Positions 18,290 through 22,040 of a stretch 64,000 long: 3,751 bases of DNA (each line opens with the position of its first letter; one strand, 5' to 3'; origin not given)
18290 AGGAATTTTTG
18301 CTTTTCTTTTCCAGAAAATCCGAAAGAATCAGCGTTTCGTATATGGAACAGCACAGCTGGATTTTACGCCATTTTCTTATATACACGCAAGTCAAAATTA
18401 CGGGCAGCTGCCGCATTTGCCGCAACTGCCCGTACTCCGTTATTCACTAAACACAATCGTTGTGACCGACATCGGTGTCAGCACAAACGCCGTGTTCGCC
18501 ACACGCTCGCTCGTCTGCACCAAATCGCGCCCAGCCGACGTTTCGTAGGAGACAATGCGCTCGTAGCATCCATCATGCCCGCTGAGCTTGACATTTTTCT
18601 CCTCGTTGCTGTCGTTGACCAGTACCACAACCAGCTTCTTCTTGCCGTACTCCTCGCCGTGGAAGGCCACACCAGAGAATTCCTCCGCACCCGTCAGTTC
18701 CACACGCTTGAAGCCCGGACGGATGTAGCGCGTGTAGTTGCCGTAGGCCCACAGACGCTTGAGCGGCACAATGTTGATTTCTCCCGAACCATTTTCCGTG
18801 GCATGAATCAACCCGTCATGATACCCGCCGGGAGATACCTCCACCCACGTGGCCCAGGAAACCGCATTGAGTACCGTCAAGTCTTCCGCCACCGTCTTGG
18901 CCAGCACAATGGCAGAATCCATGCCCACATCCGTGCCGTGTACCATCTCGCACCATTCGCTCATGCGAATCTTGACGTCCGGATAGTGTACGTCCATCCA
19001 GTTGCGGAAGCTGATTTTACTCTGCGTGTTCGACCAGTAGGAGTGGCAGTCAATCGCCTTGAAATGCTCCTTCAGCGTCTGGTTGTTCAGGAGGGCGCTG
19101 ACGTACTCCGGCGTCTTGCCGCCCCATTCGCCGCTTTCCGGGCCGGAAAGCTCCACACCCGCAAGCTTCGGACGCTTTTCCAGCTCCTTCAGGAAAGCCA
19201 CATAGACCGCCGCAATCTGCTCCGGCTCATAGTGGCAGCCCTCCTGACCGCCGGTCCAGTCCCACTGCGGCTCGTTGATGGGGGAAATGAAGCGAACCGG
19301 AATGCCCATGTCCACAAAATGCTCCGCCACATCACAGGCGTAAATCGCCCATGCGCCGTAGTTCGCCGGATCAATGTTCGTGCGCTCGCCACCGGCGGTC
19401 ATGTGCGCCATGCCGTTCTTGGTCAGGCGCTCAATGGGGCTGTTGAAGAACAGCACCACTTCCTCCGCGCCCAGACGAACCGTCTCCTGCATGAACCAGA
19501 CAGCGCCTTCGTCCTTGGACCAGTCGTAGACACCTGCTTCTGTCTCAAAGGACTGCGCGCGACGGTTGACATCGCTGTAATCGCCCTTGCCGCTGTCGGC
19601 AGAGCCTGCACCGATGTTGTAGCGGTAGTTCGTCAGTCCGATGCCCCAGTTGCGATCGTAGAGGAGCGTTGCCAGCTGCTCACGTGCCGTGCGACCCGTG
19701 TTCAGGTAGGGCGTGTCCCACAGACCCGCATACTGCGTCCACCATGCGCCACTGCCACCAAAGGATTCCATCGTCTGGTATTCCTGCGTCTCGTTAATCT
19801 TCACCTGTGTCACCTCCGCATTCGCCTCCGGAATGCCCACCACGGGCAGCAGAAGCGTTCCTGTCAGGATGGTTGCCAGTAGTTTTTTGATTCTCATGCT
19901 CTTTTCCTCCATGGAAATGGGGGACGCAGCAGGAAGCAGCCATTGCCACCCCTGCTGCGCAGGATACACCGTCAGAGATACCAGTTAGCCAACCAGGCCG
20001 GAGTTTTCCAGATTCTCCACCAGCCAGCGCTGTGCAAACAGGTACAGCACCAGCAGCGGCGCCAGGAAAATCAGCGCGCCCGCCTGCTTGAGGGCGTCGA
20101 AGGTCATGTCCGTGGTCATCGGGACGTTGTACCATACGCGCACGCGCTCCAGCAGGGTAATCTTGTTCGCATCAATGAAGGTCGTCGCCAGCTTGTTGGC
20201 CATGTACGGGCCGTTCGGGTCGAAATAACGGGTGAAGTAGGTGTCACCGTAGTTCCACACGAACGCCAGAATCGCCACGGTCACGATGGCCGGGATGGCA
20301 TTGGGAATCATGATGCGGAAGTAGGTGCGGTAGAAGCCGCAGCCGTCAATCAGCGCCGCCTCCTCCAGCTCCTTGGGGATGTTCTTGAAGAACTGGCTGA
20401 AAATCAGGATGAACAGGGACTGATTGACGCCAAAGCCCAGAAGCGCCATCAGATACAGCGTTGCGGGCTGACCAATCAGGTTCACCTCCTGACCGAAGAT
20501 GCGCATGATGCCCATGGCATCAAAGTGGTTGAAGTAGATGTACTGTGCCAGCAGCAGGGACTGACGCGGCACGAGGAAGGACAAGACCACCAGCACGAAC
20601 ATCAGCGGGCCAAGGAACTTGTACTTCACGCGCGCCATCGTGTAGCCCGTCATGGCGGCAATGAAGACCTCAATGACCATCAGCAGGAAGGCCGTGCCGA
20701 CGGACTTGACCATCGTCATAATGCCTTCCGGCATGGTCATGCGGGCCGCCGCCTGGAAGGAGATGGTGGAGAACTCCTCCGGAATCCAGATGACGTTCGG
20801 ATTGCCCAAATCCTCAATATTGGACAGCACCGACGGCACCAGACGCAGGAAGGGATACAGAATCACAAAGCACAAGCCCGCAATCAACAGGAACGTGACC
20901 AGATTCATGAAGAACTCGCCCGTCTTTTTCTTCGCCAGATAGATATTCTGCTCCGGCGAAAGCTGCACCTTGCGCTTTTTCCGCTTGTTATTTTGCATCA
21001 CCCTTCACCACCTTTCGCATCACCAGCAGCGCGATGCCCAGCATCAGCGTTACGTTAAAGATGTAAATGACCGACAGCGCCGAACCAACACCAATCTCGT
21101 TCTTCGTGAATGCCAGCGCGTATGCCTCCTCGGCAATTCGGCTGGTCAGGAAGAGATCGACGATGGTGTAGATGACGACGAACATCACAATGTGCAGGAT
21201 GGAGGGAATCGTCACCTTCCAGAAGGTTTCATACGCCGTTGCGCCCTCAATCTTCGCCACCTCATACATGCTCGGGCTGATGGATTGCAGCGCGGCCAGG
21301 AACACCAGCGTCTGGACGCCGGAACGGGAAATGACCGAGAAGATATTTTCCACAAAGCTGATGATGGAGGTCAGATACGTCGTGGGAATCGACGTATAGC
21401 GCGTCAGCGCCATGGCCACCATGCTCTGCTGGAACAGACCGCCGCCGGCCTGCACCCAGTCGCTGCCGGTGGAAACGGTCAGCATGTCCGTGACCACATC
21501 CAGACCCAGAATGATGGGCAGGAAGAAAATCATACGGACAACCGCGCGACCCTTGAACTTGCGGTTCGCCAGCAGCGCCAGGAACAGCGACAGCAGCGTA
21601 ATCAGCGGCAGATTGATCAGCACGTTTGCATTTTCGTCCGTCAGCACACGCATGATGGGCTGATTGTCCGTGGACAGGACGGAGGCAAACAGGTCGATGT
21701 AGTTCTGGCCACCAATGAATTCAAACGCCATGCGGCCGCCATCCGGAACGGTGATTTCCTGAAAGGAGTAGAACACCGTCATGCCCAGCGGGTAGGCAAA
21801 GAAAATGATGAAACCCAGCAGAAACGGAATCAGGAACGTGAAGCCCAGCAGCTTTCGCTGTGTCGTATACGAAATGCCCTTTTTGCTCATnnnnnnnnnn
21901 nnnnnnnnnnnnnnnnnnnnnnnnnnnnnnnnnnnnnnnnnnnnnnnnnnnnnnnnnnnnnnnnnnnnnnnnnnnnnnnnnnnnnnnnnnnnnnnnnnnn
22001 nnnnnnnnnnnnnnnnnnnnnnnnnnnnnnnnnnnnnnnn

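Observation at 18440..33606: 15-kb glycan-utilisation-like locus with two permease pairs and two atypical binding proteins but no ATPase and no regulator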

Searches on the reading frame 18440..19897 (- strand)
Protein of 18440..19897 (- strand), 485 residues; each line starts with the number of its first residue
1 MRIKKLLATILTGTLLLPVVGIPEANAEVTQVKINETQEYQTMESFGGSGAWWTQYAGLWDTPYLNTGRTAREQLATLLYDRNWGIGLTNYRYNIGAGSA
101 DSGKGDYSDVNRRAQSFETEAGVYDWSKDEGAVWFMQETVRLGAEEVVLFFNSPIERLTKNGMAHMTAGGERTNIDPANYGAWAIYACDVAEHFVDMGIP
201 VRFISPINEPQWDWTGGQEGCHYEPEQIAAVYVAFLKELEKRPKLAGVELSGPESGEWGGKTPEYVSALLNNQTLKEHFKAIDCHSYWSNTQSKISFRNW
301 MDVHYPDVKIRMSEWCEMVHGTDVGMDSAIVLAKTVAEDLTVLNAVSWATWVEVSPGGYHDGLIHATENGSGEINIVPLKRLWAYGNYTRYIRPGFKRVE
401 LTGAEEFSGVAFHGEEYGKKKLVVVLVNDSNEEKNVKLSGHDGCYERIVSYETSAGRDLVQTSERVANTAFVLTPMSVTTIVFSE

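Call 4: search_protein_families(library=pfam, proteins=[window:18440-19897:-], max_evalue=0.01)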
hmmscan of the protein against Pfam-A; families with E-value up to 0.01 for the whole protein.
window:18440-19897:- (485 aa): 1 family
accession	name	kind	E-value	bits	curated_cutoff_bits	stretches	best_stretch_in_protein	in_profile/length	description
PF14587.12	Glyco_hydr_30_2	-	2.3e-51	175.7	27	2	31-248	3-222/364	O-Glycosyl hydrolase family 30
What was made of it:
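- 18440..19897 (-): g10: secreted GH30 glycoside hydrolase, nearest to subfamily 4. It is an accessory part of the block. Pfam Glyco_hydr_30_2 at E 2e-51 (call 4).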

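Call 8: search_protein_families(library=ncbifam, proteins=[window:18440-19897:-], max_evalue=0.001)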
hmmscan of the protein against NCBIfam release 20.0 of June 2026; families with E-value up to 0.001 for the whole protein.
window:18440-19897:- (485 aa): 2 families
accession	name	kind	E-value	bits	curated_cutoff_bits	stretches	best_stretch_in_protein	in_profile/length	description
NF052681.1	EndoxylXynCBac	equivalog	2.6e-08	33.5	650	1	380-483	289-393/395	glucuronoarabinoxylan endo-1,4-beta-xylanase XynC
NF053856.1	Nd1_6BtaGucnBT3312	equivalog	1.7e-06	27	700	0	25-108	54-129/483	endo-1,6-beta-glucanase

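Call 11: search_solved_structures(query=window:18440-19897:-, max_evalue=0.001)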
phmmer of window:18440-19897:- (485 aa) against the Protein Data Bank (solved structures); distinct sequences matched with E-value up to 0.001: 17.
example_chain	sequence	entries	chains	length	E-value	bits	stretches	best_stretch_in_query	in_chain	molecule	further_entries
3clw_A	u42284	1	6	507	2.1e-27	99.2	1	35-465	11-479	Conserved exported protein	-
7n6h_A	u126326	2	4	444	7.8e-15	57.8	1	35-482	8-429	AcXbh30A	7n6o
5cxp_A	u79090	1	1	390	2.1e-12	49.8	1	164-482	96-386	Possible xylan degradation enzyme (Glycosyl hydrolase family 30-like domain and Ricin B-li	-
24td_A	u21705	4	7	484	3.2e-12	49.2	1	27-433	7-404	Secreted endo-beta-1,6-galactanase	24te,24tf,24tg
7o0e_G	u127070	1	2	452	2.8e-11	46.1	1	38-451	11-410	GH30 family xylanase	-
7ncx_AAA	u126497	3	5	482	3.5e-11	45.7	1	34-451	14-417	GH30 family xylanase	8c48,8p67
8cbc_A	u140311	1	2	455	4.2e-11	45.5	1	37-451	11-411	GH30 family xylanase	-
6m5z_A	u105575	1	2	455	6.3e-10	41.6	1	31-442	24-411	GH30 Xylanase C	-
1nof_A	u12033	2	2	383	7.6e-10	41.3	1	138-324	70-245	xylanase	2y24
4fmv_A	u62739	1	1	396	1.4e-07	33.9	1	167-482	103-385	Glucuronoarabinoxylan endo-1,4-beta-xylanase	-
6iuj_A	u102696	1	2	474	6.4e-07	31.7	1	30-473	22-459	GH30 Xylanase B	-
6krl_A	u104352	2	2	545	7.3e-07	31.5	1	30-473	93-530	Mating factor alpha,GH30 Xylanase B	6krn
9rdg_A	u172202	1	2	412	2.5e-05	26.5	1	380-482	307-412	Carbohydrate binding family 6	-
4uqa_A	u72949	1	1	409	3.8e-05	25.9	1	380-482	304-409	CARBOHYDRATE BINDING FAMILY 6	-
4ckq_A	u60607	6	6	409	4.1e-05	25.8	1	380-482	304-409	CARBOHYDRATE BINDING FAMILY 6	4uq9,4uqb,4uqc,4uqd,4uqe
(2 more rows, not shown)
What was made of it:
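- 18440..19897 (-): The GH30_5 galactanase 24td scores 3e-12 and the xylanases score 1e-11 to 8e-15 (call 11).
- On Glycoside hydrolase family 30: There are 17 PDB GH30 hits (call 11).
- GH30 includes many xylanases, and PDB hits to GH30_7, _8 and _10 xylanases exist at E 1e-11 to 8e-15 (call 11). The best GH30 match is GH30_4 (99 bits against 58 bits or less for the xylanases; call 11).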

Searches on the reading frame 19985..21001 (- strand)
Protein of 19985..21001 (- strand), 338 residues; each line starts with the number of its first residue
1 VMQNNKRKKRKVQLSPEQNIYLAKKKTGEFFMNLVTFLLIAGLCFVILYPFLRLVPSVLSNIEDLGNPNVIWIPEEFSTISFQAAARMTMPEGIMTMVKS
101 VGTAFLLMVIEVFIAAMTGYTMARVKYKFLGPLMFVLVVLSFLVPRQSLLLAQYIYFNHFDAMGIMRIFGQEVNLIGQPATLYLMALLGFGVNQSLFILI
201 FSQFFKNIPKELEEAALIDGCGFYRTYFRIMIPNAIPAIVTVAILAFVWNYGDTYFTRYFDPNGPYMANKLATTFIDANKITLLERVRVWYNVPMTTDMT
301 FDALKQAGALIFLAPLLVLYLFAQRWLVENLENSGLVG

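Call 4: search_protein_families(library=pfam, proteins=[window:19985-21001:-], max_evalue=0.01)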
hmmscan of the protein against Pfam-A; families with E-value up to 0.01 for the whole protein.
window:19985-21001:- (338 aa): 1 family
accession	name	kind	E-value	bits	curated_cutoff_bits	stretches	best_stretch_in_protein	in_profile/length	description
PF00528.27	BPD_transp_1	-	1.3e-12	48.3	26.4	1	117-328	3-179/184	Binding-protein-dependent transport system inner membrane component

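Call 8: search_protein_families(library=ncbifam, proteins=[window:19985-21001:-], max_evalue=0.001)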
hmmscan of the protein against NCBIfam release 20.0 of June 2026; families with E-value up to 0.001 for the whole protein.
window:19985-21001:- (338 aa): 12 families
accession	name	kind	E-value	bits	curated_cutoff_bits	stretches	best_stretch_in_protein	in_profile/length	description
NF008231.0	PRK10998.1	equivalog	1e-11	44.9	261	1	35-249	15-225/296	maltose ABC transporter permease MalG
TIGR01581.1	Mo_ABC_porter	hypoth_equivalog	3.5e-10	39.8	210.3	1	86-252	12-173/225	ABC transporter permease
NF040932.1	ABC_arch_GlcU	equivalog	1.1e-07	31.8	340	1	37-252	6-203/272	glucose ABC transporter permease GlcU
NF040839.1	tungstate_WtpB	equivalog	7.9e-06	25.7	340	1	89-248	38-191/251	tungstate ABC transporter permease WtpB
NF040931.1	ABC_arch_GlcT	equivalog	6e-05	22.8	360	1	175-250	135-211/278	glucose ABC transporter permease GlcT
NF008232.0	PRK10999.1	equivalog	6.4e-05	21.9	392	1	94-265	288-458/520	maltose ABC transporter permease MalF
TIGR00974.1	3a0107s02c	equivalog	0.00012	21.4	193.45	1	203-247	150-194/272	phosphate ABC transporter permease PstA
NF007852.0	PRK10561.1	equivalog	0.00016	21.6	335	1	97-255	76-231/295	sn-glycerol-3-phosphate ABC transporter permease UgpA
TIGR02138.1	phosphate_pstC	equivalog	0.00019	20.5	196.45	1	199-320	169-286/296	phosphate ABC transporter permease subunit PstC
TIGR02141.1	modB_ABC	equivalog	0.00025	20.7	182.6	1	100-252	3-150/208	molybdate ABC transporter permease subunit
TIGR02139.1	permease_CysT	equivalog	0.00031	20.4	246.1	1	88-253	43-203/265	sulfate ABC transporter permease subunit CysT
NF008210.0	PRK10973.1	equivalog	0.00081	19.1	297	0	97-333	65-278/281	sn-glycerol-3-phosphate ABC transporter permease UgpE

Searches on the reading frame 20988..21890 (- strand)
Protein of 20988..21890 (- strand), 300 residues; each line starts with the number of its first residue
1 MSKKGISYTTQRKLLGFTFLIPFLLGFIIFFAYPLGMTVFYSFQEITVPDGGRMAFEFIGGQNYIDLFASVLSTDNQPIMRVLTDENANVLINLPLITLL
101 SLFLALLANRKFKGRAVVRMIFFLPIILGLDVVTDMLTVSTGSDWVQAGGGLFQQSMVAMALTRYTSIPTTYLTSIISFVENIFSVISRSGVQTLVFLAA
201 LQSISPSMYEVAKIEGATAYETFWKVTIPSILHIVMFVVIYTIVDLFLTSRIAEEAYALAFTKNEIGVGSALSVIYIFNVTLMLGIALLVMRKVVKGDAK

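Call 4: search_protein_families(library=pfam, proteins=[window:20988-21890:-], max_evalue=0.01)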
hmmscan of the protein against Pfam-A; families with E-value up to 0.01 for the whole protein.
window:20988-21890:- (300 aa): 1 family
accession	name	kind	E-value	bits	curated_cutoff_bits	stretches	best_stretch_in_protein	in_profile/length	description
PF00528.27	BPD_transp_1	-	0.0027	17.9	26.4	1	99-290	3-166/184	Binding-protein-dependent transport system inner membrane component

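Call 8: search_protein_families(library=ncbifam, proteins=[window:20988-21890:-], max_evalue=0.001)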
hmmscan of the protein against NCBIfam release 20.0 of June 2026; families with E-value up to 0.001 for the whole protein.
window:20988-21890:- (300 aa): 3 families
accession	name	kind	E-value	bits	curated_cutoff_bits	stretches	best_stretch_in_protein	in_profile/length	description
NF007852.0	PRK10561.1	equivalog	1.2e-11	45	335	1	11-248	9-228/295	sn-glycerol-3-phosphate ABC transporter permease UgpA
TIGR02141.1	modB_ABC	equivalog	1.8e-05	24.5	182.6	1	96-236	13-138/208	molybdate ABC transporter permease subunit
NF040931.1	ABC_arch_GlcT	equivalog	0.00074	19.2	360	0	27-280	8-240/278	glucose ABC transporter permease GlcT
